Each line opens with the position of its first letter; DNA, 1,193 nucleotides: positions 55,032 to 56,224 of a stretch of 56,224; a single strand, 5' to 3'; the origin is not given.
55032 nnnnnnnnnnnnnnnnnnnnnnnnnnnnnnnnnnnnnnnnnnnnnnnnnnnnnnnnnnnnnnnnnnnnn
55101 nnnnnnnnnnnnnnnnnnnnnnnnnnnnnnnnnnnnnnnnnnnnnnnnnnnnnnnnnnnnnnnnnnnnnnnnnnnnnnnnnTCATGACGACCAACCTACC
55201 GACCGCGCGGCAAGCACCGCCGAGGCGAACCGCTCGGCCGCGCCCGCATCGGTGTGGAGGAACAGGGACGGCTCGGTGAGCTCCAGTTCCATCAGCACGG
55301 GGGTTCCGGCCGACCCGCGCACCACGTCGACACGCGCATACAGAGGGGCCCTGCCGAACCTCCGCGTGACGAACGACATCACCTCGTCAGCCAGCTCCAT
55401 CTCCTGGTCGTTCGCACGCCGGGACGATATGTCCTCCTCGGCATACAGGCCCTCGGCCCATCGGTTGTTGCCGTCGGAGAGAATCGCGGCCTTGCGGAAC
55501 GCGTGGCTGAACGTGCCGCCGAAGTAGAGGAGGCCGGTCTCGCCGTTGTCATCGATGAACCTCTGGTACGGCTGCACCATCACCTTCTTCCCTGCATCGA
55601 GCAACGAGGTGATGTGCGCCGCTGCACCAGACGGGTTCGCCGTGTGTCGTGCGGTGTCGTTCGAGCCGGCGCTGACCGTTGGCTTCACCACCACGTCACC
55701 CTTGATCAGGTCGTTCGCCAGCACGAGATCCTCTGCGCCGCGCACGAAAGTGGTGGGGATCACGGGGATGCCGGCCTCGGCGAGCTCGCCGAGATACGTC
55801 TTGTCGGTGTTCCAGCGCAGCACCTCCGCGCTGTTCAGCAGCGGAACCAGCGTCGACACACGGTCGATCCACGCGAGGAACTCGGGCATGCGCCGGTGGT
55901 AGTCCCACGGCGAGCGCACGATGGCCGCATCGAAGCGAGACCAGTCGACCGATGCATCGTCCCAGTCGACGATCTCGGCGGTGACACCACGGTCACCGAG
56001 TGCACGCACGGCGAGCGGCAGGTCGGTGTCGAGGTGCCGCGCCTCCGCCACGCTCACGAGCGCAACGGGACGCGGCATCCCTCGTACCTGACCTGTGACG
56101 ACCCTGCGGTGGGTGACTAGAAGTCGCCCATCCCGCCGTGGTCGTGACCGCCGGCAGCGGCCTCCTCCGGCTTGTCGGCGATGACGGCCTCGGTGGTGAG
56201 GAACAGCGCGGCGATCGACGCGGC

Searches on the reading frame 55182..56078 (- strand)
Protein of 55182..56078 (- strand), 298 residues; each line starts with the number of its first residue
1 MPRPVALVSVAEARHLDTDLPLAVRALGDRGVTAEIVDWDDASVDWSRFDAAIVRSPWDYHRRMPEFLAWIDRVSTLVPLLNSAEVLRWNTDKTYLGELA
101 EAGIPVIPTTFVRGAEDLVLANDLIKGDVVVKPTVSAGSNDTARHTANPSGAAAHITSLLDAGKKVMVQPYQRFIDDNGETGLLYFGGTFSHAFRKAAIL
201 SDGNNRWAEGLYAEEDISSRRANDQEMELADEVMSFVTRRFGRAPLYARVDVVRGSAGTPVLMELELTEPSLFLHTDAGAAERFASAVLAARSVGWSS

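Call 3: search_protein_families(library=pfam, proteins=[window:55182-56078:-], max_evalue=0.1)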
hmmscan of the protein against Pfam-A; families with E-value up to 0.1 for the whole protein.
window:55182-56078:- (298 aa): 1 family
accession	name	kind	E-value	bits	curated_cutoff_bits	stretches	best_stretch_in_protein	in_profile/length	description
PF02955.21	GSH-S_ATP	-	0.045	13.6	23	1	106-239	11-141/175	Prokaryotic glutathione synthetase, ATP-grasp domain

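Call 4: search_protein_families(library=ncbifam, proteins=[window:55182-56078:-], max_evalue=0.1)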
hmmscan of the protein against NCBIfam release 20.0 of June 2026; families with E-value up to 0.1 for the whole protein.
window:55182-56078:- (298 aa): 9 families
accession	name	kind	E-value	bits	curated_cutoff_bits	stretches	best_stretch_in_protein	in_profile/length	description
NF058666.1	D_CycloSer_DcsG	equivalog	5.4e-85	285.1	360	1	1-290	1-295/298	D-cycloserine synthetase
NF003573.0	PRK05246.1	equivalog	0.00077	18.3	272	1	73-235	104-260/316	glutathione synthase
NF040720.1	MptN_Meth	equivalog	0.0029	16.7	350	1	44-180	51-188/291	tetrahydromethanopterin:alpha-L-glutamate ligase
NF002563.0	PRK02186.1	subfamily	0.0041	15.4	625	1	85-171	100-187/890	argininosuccinate lyase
TIGR00768.1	rimK_fam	subfamily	0.012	14.9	143.4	1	47-178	40-173/276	RimK family alpha-L-glutamate ligase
NF005543.0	PRK07206.1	subfamily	0.056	12.1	302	1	98-144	115-164/416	hypothetical protein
TIGR01380.1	glut_syn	equivalog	0.059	12.4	299.05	1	78-253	109-274/312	glutathione synthase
NF009110.0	PRK12458.1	subfamily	0.059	12.4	408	1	77-148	120-190/349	glutathione synthetase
NF009402.0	PRK12767.1-1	equivalog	0.094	11.5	218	0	79-171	102-192/329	carbamoyl phosphate synthase-like protein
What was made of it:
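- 55182..56078 (-): DcsG-like ATP-grasp ligase gene, first visible gene of the string. It overlaps hemQ by 13 nt. NCBIfam DcsG at 285 bits, below its cutoff of 360 (call 4).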
